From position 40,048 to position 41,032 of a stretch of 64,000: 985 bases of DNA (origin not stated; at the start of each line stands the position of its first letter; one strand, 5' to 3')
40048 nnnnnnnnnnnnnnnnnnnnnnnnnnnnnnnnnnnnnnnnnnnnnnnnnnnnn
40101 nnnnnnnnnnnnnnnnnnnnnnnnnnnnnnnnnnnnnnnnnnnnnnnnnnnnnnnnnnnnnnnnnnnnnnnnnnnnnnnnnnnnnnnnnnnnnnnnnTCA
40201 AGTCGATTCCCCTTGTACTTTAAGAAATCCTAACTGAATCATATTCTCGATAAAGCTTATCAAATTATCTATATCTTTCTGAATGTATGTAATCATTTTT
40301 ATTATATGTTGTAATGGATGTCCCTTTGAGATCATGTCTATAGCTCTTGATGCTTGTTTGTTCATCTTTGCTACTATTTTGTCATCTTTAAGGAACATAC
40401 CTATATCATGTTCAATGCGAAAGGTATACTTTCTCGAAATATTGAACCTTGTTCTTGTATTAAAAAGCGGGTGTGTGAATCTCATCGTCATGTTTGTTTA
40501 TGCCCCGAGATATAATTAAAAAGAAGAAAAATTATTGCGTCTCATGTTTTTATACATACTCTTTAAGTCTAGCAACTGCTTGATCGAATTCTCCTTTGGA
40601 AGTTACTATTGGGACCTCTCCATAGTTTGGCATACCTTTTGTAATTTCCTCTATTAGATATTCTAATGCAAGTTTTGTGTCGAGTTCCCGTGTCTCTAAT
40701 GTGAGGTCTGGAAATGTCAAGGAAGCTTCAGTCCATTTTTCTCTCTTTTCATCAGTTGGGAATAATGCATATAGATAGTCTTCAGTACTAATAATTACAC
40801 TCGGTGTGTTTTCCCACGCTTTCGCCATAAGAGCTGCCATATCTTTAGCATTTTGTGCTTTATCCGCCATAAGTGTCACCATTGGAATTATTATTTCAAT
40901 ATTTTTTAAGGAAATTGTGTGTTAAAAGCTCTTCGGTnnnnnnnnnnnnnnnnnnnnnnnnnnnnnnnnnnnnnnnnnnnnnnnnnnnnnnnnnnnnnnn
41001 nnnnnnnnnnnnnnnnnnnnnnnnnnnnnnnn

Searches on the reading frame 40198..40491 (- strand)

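Call 26: search_protein_families(library=pfam, proteins=[window:40198-40491:-], max_evalue=0.1)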
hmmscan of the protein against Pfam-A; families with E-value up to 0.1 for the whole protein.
window:40198-40491:- (97 aa): 2 families
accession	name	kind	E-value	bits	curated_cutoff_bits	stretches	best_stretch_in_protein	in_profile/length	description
PF04009.17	DUF356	-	0.035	14.8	29.9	1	38-80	58-99/106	Protein of unknown function (DUF356)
PF18982.5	JetA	-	0.099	11.6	26.2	0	21-85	191-255/434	Wadjet protein JetA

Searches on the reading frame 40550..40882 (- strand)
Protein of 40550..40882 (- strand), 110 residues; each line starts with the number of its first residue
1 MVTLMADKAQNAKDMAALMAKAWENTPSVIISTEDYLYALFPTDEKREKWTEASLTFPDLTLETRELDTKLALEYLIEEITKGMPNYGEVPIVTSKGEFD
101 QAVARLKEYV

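Call 26: search_protein_families(library=pfam, proteins=[window:40550-40882:-], max_evalue=0.1)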
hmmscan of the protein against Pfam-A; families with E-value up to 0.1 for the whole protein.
window:40550-40882:- (110 aa): 0 families

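Call 59: find_homologous_proteins(query=window:40553-40882:-, max_evalue=0.001)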
Query window:40553-40882:- (110 aa): 1 proteins with E <= 0.001 among 3 candidates.
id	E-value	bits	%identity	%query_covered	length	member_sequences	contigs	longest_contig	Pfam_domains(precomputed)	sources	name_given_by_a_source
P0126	3.6e-61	221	95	100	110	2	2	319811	-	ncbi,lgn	-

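Call 65: predict_structure(protein=window:40553-40882:-)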
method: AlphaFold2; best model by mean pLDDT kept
length: 110 residues; sequences in the alignment: 1
mean_pLDDT: 47.0   pTM: 0.33
mean pLDDT of the five models: 47.0, 42.2, 42.0, 40.6, 39.1
residues with pLDDT >= 90: 0; 70-90: 0; 50-70: 52; < 50: 58
segments of 3 or more residues with pLDDT < 50: 1-7, 28-30, 53-95, 108-110
pLDDT, mean of each block of 10 residues (from residue 1): 45 57 52 53 57 43 36 40 37 48 50
secondary structure, 60 per line:
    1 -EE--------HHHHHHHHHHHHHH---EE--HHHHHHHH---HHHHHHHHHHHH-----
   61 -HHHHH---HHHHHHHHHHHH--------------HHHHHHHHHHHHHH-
elements in order: H12-25 H33-40 H44-55 H62-66 H70-81 H96-109

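Call 66: search_protein_representatives(protein=window:40553-40882:-)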
Query: 110 residues. Proteins with E-value up to 0.001 (for the whole library): 24; up to 1e-10: 9; up to 1e-30: 0. The best 24 are listed.
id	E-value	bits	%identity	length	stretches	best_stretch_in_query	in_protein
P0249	7.8e-28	112.6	54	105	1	5-107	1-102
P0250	3.0e-24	101.1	49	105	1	8-107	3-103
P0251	9.0e-19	83.5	43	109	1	6-108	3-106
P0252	1.8e-18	82.6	54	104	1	12-91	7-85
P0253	8.2e-17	77.2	37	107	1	8-110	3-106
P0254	1.3e-15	73.4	41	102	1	20-107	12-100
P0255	1.7e-14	69.8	39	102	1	14-107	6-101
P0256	3.5e-12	62.4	46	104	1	7-93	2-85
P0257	5.1e-11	58.6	40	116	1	16-107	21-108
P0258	1.4e-09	54.0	39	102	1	9-107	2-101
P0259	1.5e-09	54.0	37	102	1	5-95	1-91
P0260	5.6e-09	52.1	34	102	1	11-102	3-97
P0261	1.3e-08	50.9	44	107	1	8-85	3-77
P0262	2.5e-08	50.0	53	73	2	54-108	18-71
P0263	4.6e-07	45.9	45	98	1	16-88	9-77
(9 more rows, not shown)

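Call 70: search_solved_structures(query=A4, max_evalue=10)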
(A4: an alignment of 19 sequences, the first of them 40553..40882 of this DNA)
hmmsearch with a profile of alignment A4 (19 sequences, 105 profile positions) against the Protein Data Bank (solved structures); distinct sequences matched with E-value up to 10: 3.
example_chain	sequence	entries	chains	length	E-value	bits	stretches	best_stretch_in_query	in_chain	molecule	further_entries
3jbn_Ad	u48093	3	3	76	0.33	14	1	13-50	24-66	60S ribosomal protein eL38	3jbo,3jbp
2kpo_A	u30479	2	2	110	1.2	12.1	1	32-101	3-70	rossmann 2x2 fold protein | De novo designed rossmann 2x2 fold protein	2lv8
8pro_A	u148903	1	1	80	2.2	11.4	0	25-46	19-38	Cell surface protein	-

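Call 71: find_encoding_contigs(protein=P0249, flank=2500, max_places=3)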
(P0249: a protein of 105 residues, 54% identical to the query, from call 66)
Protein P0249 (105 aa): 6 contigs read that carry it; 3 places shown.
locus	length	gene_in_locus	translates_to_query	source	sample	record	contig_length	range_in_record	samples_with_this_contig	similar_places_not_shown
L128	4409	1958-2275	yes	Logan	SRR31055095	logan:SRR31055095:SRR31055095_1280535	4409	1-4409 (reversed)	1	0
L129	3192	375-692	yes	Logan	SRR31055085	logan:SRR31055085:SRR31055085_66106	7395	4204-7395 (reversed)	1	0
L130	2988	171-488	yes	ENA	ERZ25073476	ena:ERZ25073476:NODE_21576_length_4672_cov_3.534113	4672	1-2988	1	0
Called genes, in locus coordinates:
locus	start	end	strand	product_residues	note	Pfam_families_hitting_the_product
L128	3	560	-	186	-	?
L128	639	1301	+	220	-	PF01865:PhoU_div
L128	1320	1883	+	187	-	PF02778:tRNA_int_endo_N, PF01974:tRNA_int_endo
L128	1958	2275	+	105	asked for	-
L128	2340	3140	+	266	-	-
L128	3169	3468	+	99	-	-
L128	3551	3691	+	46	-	-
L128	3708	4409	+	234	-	?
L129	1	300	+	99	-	?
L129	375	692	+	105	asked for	-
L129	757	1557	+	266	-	-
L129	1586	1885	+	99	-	-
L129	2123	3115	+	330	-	PF00586:AIRS, PF02769:AIRS_C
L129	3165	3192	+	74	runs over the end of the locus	-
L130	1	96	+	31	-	?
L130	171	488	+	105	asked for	-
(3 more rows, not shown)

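Call 72: find_encoding_contigs(protein=P0253, flank=2500, max_places=3)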
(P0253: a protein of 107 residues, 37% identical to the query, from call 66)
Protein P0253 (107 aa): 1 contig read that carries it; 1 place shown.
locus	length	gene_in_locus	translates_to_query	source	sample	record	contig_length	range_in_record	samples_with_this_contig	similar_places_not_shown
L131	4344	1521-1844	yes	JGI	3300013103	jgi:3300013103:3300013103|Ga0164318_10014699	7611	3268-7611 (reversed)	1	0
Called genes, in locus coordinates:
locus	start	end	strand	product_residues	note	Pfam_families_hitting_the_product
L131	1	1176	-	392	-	?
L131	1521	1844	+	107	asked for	-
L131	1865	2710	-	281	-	PF01145:Band_7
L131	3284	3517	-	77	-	-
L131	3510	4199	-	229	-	-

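Call 73: find_encoding_contigs(protein=P0250, flank=2500, max_places=2)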
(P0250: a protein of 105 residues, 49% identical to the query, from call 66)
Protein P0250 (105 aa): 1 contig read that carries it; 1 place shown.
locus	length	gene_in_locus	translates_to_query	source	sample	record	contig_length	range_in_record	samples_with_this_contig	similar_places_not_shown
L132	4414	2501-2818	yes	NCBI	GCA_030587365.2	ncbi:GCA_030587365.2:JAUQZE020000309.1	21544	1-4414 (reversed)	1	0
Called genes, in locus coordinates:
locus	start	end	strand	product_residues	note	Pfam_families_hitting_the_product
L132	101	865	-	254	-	PF13240:Zn_Ribbon_1 (faint), PF13248:Zn_ribbon_3 (faint), PF09851:SHOCT (faint), PF18822:CdvA (weak)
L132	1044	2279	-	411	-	PF04087:DUF389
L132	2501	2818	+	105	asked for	-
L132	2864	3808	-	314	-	PF01145:Band_7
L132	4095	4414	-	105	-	?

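Call 74: find_encoding_contigs(protein=P0251, flank=2500, max_places=2)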
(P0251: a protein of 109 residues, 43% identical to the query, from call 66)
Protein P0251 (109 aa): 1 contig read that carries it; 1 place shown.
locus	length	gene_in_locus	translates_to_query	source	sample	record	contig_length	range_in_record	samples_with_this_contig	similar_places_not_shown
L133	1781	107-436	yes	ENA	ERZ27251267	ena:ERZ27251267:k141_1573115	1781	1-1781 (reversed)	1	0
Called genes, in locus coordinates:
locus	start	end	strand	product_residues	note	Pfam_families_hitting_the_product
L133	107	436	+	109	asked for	-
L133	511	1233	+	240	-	PF13240:Zn_Ribbon_1 (weak), PF13248:Zn_ribbon_3 (weak)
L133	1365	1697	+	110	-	-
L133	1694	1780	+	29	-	?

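Call 75: find_encoding_contigs(protein=P0254, flank=2500, max_places=2)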
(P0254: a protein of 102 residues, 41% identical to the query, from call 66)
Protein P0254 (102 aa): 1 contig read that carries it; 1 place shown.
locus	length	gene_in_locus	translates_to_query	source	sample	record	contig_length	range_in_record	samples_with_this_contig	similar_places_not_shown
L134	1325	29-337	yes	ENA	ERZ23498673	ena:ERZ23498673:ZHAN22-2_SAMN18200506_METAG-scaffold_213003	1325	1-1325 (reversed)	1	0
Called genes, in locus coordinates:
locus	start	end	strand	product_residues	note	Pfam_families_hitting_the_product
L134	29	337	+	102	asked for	-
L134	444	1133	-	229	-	PF08543:Phos_pyr_kin, PF00294:PfkB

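Call 76: predict_structure(alignment_id=A4)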
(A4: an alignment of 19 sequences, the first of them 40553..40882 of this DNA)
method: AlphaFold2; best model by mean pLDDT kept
length: 110 residues; sequences in the alignment: 19
mean_pLDDT: 89.9   pTM: 0.81
mean pLDDT of the five models: 89.9, 89.6, 89.0, 88.0, 87.7
residues with pLDDT >= 90: 84; 70-90: 19; 50-70: 3; < 50: 4
segments of 3 or more residues with pLDDT < 50: 1-4
pLDDT, mean of each block of 10 residues (from residue 1): 65 96 95 94 95 94 96 91 76 95 92
secondary structure, 60 per line:
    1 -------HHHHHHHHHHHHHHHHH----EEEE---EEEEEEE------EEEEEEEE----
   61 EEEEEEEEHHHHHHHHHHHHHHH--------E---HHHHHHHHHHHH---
elements in order: H8-24 E29-32 E36-42 E49-56 E61-68 H69-83 H96-107

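Call 79: fold_search(model_id=the predicted structure, library=pdb)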
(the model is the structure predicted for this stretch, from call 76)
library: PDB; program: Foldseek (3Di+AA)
matches with E <= 10: 1079; with E <= 0.001: 0
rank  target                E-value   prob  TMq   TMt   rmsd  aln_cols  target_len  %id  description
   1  2gje_A                1.6e-02  0.96  0.37  0.29   8.6        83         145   13  Structure of a guideRNA-binding protein complex bound to a gRNA (released 2006-09-05)
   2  2gia_G                2.8e-02  0.91  0.36  0.27   8.6        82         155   12  Crystal structures of trypanosoma bruciei MRP1/MRP2 (released 2006-09-05)
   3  2gid_A                3.3e-02  0.92  0.35  0.27   8.1        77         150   13  Crystal structures of trypanosoma bruciei MRP1/MRP2 (released 2006-09-05)
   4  2gid_G                7.4e-02  0.84  0.38  0.28   8.5        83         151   12  Crystal structures of trypanosoma bruciei MRP1/MRP2 (released 2006-09-05)
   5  3v62_B                9.4e-02  0.60  0.30  0.15   9.6        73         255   14  Structure of the S. cerevisiae Srs2 C-terminal domain in complex with PCNA conjugated to SUMO on lysine 164 (released 2012-02-29)
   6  3k44_B                1.2e-01  0.75  0.37  0.31   9.9        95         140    8  Crystal Structure of Drosophila melanogaster Pur-alpha (released 2009-10-27)
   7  3lx1                  1.2e-01  0.54  0.30  0.15  10.0        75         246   19  Crystal Structure analysis of PCNA1 from Thermococcus kodakaraensis tk0535 (released 2011-01-26)
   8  8fs6_H                1.3e-01  0.51  0.31  0.14   9.9        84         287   11  Structure of S. cerevisiae Rad24-RFC loading the 9-1-1 clamp onto a 10-nt gapped DNA in step 4 (partially closed 9-1-1 (released 2023-06-14)
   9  3k44_A                1.4e-01  0.54  0.35  0.28  11.4       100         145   11  Crystal Structure of Drosophila melanogaster Pur-alpha (released 2009-10-27)
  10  5xdz_A                1.4e-01  0.11  0.18  0.17  11.9        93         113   12  Crystal structure of zebrafish SNX25 PX domain (released 2017-06-14)
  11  2gia_A                1.7e-01  0.63  0.36  0.27   8.7        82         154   12  Crystal structures of trypanosoma bruciei MRP1/MRP2 (released 2006-09-05)
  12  5fgp_A                1.8e-01  0.63  0.35  0.29   9.0        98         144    8  Crystal structure of D. melanogaster Pur-alpha repeat I-II in complex with DNA. (released 2016-01-20)
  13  9v9n_A                2.1e-01  0.75  0.40  0.07   8.0        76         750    5  Cryo-EM structure of KICSTOR CCC complex (state 5) (released 2025-11-12)
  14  8fs4_H                2.1e-01  0.30  0.28  0.15  10.9        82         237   12  Structure of S. cerevisiae Rad24-RFC loading the 9-1-1 clamp onto a 10-nt gapped DNA in step 2 (open 9-1-1 ring and fl (released 2023-06-14)
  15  5fgo_D                2.2e-01  0.63  0.32  0.48   5.3        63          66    3  Crystal structure of D. melanogaster Pur-alpha repeat III. (released 2016-01-20)
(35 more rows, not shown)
